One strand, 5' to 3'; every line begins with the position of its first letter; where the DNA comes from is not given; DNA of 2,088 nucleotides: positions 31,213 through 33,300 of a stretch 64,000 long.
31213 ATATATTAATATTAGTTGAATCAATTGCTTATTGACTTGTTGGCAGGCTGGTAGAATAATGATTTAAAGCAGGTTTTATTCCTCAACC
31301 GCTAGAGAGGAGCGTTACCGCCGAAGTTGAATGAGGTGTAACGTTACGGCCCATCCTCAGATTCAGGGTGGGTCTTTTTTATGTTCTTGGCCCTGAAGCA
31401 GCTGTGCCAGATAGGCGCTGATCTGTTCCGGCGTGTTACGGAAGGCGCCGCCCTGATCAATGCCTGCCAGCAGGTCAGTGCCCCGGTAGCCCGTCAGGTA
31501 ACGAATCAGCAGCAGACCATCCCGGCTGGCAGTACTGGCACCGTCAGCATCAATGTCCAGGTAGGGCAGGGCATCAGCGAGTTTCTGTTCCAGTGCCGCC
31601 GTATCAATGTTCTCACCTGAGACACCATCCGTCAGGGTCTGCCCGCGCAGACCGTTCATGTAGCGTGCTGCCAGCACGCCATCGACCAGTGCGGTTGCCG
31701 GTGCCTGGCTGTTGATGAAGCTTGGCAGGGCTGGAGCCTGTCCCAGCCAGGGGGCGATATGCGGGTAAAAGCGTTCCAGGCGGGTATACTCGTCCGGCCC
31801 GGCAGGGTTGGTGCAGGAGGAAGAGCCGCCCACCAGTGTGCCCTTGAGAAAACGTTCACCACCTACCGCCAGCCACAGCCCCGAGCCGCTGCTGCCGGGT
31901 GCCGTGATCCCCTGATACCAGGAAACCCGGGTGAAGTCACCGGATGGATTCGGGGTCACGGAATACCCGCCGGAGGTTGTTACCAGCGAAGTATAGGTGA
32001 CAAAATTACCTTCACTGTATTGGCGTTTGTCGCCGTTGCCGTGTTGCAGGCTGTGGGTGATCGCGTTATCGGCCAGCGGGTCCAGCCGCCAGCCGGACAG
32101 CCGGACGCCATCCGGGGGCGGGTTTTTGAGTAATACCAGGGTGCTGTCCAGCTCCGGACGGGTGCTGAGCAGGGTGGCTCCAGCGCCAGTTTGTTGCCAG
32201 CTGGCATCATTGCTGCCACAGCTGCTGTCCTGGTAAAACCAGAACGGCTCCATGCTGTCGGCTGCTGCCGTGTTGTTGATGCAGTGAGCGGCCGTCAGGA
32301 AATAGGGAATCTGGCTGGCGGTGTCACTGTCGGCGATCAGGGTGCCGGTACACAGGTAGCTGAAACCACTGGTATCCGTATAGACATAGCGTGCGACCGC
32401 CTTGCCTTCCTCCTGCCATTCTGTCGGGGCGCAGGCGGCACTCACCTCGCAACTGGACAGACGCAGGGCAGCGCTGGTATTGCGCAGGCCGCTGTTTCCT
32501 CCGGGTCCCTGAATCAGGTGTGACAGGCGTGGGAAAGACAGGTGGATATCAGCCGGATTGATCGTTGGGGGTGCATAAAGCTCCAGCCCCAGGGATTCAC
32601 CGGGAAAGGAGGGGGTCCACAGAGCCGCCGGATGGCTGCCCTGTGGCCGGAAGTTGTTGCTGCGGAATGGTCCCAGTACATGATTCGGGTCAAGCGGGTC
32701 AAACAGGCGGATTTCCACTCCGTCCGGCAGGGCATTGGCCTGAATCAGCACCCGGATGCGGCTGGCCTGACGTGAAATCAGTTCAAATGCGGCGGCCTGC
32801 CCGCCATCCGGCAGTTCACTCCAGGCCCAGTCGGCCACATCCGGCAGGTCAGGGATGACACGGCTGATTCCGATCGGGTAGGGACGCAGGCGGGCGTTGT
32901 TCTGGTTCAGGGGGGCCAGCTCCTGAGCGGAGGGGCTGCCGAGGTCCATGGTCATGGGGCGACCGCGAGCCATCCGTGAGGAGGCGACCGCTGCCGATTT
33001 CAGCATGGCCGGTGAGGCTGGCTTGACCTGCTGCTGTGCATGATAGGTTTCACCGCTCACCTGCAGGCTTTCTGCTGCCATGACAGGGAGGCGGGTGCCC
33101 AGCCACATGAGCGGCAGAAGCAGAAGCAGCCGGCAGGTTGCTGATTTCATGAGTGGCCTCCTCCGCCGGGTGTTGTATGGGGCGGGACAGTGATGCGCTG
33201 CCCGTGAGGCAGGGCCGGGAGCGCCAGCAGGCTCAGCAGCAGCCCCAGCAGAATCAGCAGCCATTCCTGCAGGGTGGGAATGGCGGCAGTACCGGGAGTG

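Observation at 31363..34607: Coupled gene pair: anchored scaffold (cohesin-like N-domain, two Calx-beta, IPTL-CTERM) and an S1 protease with a dockerin-like tail, a possible protease-display system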

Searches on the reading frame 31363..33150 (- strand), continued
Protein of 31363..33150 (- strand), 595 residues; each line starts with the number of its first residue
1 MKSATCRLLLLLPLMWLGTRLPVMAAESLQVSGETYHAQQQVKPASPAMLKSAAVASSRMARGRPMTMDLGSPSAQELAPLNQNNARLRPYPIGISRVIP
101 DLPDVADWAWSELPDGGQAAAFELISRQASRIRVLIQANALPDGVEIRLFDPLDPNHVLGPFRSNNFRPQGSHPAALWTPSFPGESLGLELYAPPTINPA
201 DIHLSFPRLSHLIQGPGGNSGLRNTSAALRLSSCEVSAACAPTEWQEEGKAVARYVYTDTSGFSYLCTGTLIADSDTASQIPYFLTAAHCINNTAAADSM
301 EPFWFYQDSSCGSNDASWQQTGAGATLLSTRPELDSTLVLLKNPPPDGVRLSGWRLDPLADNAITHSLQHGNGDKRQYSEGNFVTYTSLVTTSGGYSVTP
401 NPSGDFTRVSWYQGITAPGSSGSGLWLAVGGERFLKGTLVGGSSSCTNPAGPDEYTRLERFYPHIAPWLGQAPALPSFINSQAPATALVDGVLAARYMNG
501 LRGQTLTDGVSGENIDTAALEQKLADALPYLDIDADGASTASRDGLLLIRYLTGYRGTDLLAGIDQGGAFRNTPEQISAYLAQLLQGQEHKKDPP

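Call 44: find_encoding_contigs(protein=P0079, flank=5000, max_places=1)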
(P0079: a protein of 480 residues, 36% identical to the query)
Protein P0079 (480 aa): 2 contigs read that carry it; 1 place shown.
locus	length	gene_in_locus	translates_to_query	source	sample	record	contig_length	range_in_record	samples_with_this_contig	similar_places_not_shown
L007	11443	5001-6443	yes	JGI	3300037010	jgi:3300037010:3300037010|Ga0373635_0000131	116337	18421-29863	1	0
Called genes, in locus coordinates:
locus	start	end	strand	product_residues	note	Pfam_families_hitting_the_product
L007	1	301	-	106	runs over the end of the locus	-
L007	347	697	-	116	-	-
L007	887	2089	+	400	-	PF00375:SDF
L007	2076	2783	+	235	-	-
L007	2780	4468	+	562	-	PF00092:VWA, PF13519:VWA_2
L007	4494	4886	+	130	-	-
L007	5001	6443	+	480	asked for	PF27052:Lysyl_endopep_N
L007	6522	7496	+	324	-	PF01380:SIS, PF00571:CBS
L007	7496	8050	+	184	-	PF00702:Hydrolase (faint), PF08282:Hydrolase_3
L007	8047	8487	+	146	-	PF06835:LptC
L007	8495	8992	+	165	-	PF03968:LptD_N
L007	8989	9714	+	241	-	PF00005:ABC_tran, PF12399:BCA_ABC_TP_C (weak)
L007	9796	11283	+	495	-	PF00309:Sigma54_AID, PF04963:Sigma54_CBD, PF04552:Sigma54_DBD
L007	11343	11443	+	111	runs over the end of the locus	PF02482:Ribosomal_S30AE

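Call 48: find_related_loci(query=A1, collection=genome_contigs, flank=5000)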
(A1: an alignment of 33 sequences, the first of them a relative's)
Query A1 (595 aa) in genome_contigs; peptide patterns used: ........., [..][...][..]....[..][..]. (x = any residue, [..] = any of these).
307 stretches matched a pattern; 289 encode a relative of the query (tblastn E <= 1e-3); the best 80 are kept; 80 distinct loci.
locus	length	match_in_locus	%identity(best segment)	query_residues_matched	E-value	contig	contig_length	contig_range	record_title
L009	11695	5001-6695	82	23-594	0e+0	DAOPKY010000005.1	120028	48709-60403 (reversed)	MAG TPA_asm: Thiolinea sp. isolate AMR_MDS_3239 NODE_112_length_120028_cov_11.413943, whole genome shotgun sequence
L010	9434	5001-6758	47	8-594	8e-170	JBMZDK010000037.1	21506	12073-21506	MAG: Thiolinea sp. isolate ME_XS_2203_1_bin_36 ME_XS_2203_1_bin_36_37, whole genome shotgun sequence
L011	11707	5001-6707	47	22-586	9e-169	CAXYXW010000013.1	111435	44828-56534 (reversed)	MAG: uncultured Thiothrix sp. isolate ERR13598998_binner123_Refined_3 genome assembly, contig: ERZ24875811.34, whole gen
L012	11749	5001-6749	47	8-584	1e-164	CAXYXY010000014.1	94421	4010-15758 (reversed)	MAG: uncultured Thiothrix sp. isolate ERR13598997_binner123_Refined_34 genome assembly, contig: ERZ24875810.42, whole ge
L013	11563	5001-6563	48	67-585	4e-160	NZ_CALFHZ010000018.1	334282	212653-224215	MAG: uncultured Thiothrix sp. isolate SRR6231133_bin.14_CONCOCT_v1.1_MAG ERZ650265.4, whole genome shotgun sequence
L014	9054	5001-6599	47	63-592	2e-158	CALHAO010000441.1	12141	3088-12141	MAG: uncultured Thiotrichaceae bacterium isolate H2_Bin_Bin_73_1_1 genome assembly, contig: c_000000270601, whole genome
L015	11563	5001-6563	48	67-585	1e-157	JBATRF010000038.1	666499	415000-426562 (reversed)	MAG: Thiolinea sp. isolate MFD10500_ilm_asm_bin8 k127_247387, whole genome shotgun sequence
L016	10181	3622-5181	49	67-585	1e-156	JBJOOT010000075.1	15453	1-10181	MAG: Pseudomonadota bacterium isolate watershed3_2019_sw_WHONDRS-S19S_0084_A_bin.8 scaffold_0000429, whole genome shotgu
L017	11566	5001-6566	47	67-585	3e-156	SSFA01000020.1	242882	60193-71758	MAG: Thiothrix sp. isolate Bin_56_1 c_000000077627, whole genome shotgun sequence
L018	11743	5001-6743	44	9-585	4e-154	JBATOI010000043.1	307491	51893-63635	MAG: Thiolinea sp. isolate MFD10494_ilm_asm_bin24 k127_228814, whole genome shotgun sequence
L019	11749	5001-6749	43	4-588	1e-153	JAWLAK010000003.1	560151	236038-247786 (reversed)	MAG: Thiolinea sp. isolate AC1.102 AC1.102.fa-3, whole genome shotgun sequence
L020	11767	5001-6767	45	1-592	2e-150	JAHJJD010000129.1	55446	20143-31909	MAG: Gammaproteobacteria bacterium isolate Modern_marine_rock_biofilm.mb.20 Modern_marine_rock.mb.20_k141_892918, whole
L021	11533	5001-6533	46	83-594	8e-150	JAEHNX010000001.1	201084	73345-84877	MAG: Candidatus Thiothrix moscowensis isolate RT NODE_22_length_201084_cov_21.4746_ID_10260611, whole genome shotgun seq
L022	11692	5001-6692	42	29-592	3e-143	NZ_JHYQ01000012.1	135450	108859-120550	Thiothrix lacustris DSM 21227 Q394DRAFT_scaffold00009.9_C, whole genome shotgun sequence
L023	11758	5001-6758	43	1-581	7e-141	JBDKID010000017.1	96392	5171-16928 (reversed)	MAG: Pseudomonadota bacterium isolate flintriver_2019_sw_WHONDRS-S19S_0015_F_bin.4 scaffold_31, whole genome shotgun seq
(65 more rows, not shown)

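Call 62: search_solved_structures(query=window:31363-33150:-, max_evalue=0.01, show_alignments=1)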
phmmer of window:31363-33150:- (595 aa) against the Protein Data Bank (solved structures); distinct sequences matched with E-value up to 0.01: 4.
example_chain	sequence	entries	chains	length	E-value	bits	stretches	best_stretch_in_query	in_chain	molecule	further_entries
9omd_A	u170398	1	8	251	1.3e-31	113.1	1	232-452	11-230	Lysyl endopeptidase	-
4nsy_A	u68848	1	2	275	1.1e-11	47.3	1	233-491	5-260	Lysyl endopeptidase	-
4nsv_A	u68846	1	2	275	1.3e-11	47.1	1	233-491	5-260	Lysyl endopeptidase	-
9omd_I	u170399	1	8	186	9.7e-07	31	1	44-212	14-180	Lysyl endopeptidase propeptide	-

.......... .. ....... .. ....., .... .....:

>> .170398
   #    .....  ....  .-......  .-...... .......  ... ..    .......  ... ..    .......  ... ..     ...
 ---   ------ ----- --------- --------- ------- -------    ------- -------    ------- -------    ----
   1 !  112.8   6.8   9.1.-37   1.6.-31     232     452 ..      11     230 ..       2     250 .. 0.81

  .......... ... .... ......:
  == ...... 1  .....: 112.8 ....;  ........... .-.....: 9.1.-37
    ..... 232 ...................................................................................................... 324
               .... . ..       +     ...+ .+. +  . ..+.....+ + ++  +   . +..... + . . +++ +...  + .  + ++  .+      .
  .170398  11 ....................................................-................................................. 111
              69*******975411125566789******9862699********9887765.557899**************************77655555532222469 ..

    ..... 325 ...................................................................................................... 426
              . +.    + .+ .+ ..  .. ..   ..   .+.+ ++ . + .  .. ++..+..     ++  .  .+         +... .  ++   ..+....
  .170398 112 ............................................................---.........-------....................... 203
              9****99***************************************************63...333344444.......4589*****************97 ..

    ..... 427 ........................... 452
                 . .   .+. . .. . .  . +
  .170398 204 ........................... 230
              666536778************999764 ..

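Call 69: search_protein_families(library=pfam, proteins=[L003:4712-6004:+, L020:3721-5001:+, L012:3922-4986:+], max_evalue=1)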
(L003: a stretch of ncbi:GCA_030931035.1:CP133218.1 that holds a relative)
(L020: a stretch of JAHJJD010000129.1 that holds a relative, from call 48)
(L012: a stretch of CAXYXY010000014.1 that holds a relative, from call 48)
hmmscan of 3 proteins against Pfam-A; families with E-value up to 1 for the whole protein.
L003:4712-6004:+ (430 aa): 1 family
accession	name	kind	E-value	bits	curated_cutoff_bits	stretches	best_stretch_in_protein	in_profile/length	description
PF19410.4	DUF5980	-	0.063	14.2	27.1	0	315-359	16-60/97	Family of unknown function (DUF5980)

L020:3721-5001:+ (426 aa): 0 families

L012:3922-4986:+ (354 aa): 3 families
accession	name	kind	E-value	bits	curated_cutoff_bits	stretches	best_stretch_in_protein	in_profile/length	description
PF03160.20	Calx-beta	-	8.6e-08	32.7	27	1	215-280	47-115/119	Calx-beta domain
PF18203.6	IPTL-CTERM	-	2.6e-06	27.6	20.8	1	322-346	3-27/28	IPTL-CTERM motif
PF16132.11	DUF4843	-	0.015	15.3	34.5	1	215-280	60-127/163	Domain of unknown function (DUF4843)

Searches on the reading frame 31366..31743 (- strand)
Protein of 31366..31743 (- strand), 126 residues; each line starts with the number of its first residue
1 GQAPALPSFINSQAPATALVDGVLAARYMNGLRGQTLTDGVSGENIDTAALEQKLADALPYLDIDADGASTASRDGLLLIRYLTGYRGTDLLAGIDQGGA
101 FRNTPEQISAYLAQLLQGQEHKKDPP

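Call 7: search_protein_families(library=pfam, proteins=[window:31366-31743:-], max_evalue=10)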
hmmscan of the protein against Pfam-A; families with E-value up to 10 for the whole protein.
seq(126 aa): 0 families

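Call 31: search_solved_structures(query=A5, max_evalue=10, show_alignments=3)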
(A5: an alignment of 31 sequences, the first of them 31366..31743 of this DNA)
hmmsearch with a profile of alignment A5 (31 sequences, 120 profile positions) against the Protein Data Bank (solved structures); distinct sequences matched with E-value up to 10: 11.
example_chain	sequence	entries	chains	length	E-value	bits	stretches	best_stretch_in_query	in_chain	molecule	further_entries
1ohz_B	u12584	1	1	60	0.063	16.1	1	57-85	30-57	ENDO-1,4-BETA-XYLANASE Y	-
2ccl_B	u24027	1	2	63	0.08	15.8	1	57-85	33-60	ENDO-1,4-BETA-XYLANASE Y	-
3ul4_B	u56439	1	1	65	0.098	15.5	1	63-87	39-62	Cellulosome enzyme, dockerin type I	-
4fl4_A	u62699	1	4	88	0.16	14.8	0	58-85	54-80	Glycoside hydrolase family 9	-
3khe_A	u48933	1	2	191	0.34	13.8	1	32-75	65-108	Calmodulin-like domain protein kinase isoform 3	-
4uyp_B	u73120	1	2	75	0.71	12.7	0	64-87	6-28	Cellulosomal scaffoldin adaptor protein B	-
4uyq_B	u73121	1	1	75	0.73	12.7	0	64-87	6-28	Cellulosomal scaffoldin adaptor protein B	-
1jfj_A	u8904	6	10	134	1.8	11.4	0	56-75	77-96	CALCIUM-BINDING PROTEIN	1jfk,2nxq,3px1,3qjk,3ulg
2m7n_A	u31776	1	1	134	2.1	11.2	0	56-75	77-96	Calcium-binding protein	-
8aht_A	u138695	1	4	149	2.3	11.1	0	49-84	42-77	Calmodulin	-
7jts_t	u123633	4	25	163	3.1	10.7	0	51-83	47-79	Calmodulin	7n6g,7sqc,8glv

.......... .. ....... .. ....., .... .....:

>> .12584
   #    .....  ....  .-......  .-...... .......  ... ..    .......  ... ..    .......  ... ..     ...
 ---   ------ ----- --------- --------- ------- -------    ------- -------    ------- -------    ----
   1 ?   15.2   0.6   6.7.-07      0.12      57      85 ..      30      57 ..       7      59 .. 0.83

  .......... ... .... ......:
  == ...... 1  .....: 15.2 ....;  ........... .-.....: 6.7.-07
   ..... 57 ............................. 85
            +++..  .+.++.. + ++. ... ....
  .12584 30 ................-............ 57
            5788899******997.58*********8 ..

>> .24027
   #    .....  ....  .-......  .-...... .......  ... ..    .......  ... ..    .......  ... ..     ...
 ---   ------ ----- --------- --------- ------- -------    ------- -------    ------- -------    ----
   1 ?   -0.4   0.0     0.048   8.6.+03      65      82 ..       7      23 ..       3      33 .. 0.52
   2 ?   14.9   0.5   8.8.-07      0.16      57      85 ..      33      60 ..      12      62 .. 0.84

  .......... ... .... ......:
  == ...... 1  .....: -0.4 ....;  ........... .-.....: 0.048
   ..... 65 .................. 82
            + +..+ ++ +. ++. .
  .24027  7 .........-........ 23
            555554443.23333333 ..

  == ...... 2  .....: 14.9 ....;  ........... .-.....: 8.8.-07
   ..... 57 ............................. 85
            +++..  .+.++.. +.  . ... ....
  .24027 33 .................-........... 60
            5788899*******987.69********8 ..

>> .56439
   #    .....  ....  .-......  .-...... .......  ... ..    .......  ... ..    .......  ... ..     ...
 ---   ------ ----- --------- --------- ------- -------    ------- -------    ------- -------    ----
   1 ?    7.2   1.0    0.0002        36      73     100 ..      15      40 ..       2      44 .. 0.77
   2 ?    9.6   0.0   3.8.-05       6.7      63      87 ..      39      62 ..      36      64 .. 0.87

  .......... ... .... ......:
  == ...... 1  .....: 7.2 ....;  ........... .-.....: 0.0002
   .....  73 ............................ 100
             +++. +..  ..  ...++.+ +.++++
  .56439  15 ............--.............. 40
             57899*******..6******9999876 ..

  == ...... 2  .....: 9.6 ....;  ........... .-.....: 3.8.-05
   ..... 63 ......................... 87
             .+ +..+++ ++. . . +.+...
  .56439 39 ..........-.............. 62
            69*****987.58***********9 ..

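Call 36: predict_structure(alignment_id=A5)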
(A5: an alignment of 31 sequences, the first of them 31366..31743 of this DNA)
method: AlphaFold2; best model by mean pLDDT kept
length: 126 residues; sequences in the alignment: 31
mean_pLDDT: 88.5   pTM: 0.80
mean pLDDT of the five models: 88.5, 88.2, 85.7, 84.9, 80.7
residues with pLDDT >= 90: 88; 70-90: 26; 50-70: 9; < 50: 3
segments of 3 or more residues with pLDDT < 50: 123-125
pLDDT, mean of each block of 10 residues (from residue 1): 76 86 95 94 89 94 94 95 95 93 96 82 49
secondary structure, 60 per line:
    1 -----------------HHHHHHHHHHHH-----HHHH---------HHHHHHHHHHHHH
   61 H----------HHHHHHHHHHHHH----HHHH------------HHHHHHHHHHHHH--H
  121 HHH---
elements in order: H18-29 H35-38 H48-61 H72-84 H89-92 H105-117 H120-123

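Call 40: fold_search(model_id=the predicted structure, library=pdb)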
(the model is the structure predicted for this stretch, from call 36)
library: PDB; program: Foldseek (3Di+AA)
matches with E <= 10: 45; with E <= 0.001: 0
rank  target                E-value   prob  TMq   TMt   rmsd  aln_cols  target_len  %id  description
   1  5j08                  1.7e+00  0.05  0.22  0.19  13.8       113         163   11  Crystal structure of yeast Ent5 N-terminal domain-native P21 (released 2016-10-05)
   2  5d0a_C                2.3e+00  0.05  0.23  0.11   9.9       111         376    9  Crystal structure of epoxyqueuosine reductase with cleaved RNA stem loop (released 2016-09-28)
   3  1hjp                  2.8e+00  0.05  0.23  0.17  11.8       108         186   12  HOLLIDAY JUNCTION BINDING PROTEIN RUVA FROM E. COLI (released 1998-02-25)
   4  6dcu_A                3.1e+00  0.03  0.18  0.10  12.1        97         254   16  Crystal structure of PPAR gamma co-crystallized with nTZDpa (released 2019-05-15)
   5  7jj1_C                4.0e+00  0.03  0.18  0.08  12.2       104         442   10  Crystal structure of the sterol 14alpha-demethylase-ferredoxin (CYP51-fx) heme domain and architectural comparison to  (released 2021-07-28)
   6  1gux_A                5.0e+00  0.03  0.24  0.20  12.6       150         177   11  RB POCKET BOUND TO E7 LXCXE MOTIF (released 1998-12-02)
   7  7rro_I4               5.0e+00  0.03  0.21  0.16  12.5        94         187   17  Structure of the 48-nm repeat doublet microtubule from bovine tracheal cilia (released 2021-10-27)
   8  5da8_A                5.3e+00  0.01  0.16  0.06  12.6       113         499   20  Crystal structure of chaperonin GroEL from (released 2015-10-14)
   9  8bpa_D                5.6e+00  0.03  0.26  0.22  13.6       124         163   10  Cryo-EM structure of the human SIN3B histone deacetylase complex at 3.7 Angstrom (released 2023-05-10)
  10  3dht_B                5.6e+00  0.02  0.20  0.19  12.1       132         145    8  The Crystal Structure Determination of Rat (rattus norvegicus) Hemoglobin (released 2009-06-30)
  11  5mnv_G                5.6e+00  0.01  0.16  0.07  13.4       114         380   17  Structural and functional characterization of OleP in complex with 6DEB in PEG (released 2018-02-28)
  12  3nh0_B                6.0e+00  0.02  0.16  0.10  11.8        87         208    9  Crystal structure of RNase T in complex with a non-preferred ssDNA (AAC) (released 2011-02-16)
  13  6sfr_B                6.0e+00  0.01  0.20  0.08  15.4       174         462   10  SOS1 in Complex with Inhibitor BI-68BS (released 2020-08-26)
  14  4b9s_A                6.3e+00  0.03  0.22  0.06  10.9       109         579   12  Structure of the high fidelity DNA polymerase I with an oxidative formamidopyrimidine-dG DNA lesion outside of the pre (released 2013-04-17)
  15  7rro_I3               6.7e+00  0.02  0.21  0.16  12.5        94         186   17  Structure of the 48-nm repeat doublet microtubule from bovine tracheal cilia (released 2021-10-27)
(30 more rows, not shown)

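Call 52: search_protein_families(library=pfam, alignment_id=A5, max_evalue=10)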
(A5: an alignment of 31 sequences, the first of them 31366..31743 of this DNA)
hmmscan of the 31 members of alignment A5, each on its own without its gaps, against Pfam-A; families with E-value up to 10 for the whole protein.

A. member 1, window:31366-31743:- (126 aa): 0 families

B. families by the number of members that match (of 31 scanned): 9 families
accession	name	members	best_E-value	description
PF00404.24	Dockerin_1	13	4.8e-06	Dockerin type I domain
PF19939.4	DUF6401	5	0.00079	Family of unknown function (DUF6401)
PF25195.1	DPC2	2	0.0032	Diatom pyrenoid component 2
PF03924.19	CHASE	1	0.029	CHASE domain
PF20977.2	GatF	1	0.031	Glutamyl-tRNA(Gln) amidotransferase subunit F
PF21297.3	MID51-like_C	1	0.065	Mitochondrial dynamics protein MID51-like, C-terminal domain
PF17827.6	PrmC_N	1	0.13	PrmC N-terminal domain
PF13833.12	EF-hand_8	1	0.15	EF-hand domain pair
PF00036.39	EF-hand_1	1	0.24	EF hand domain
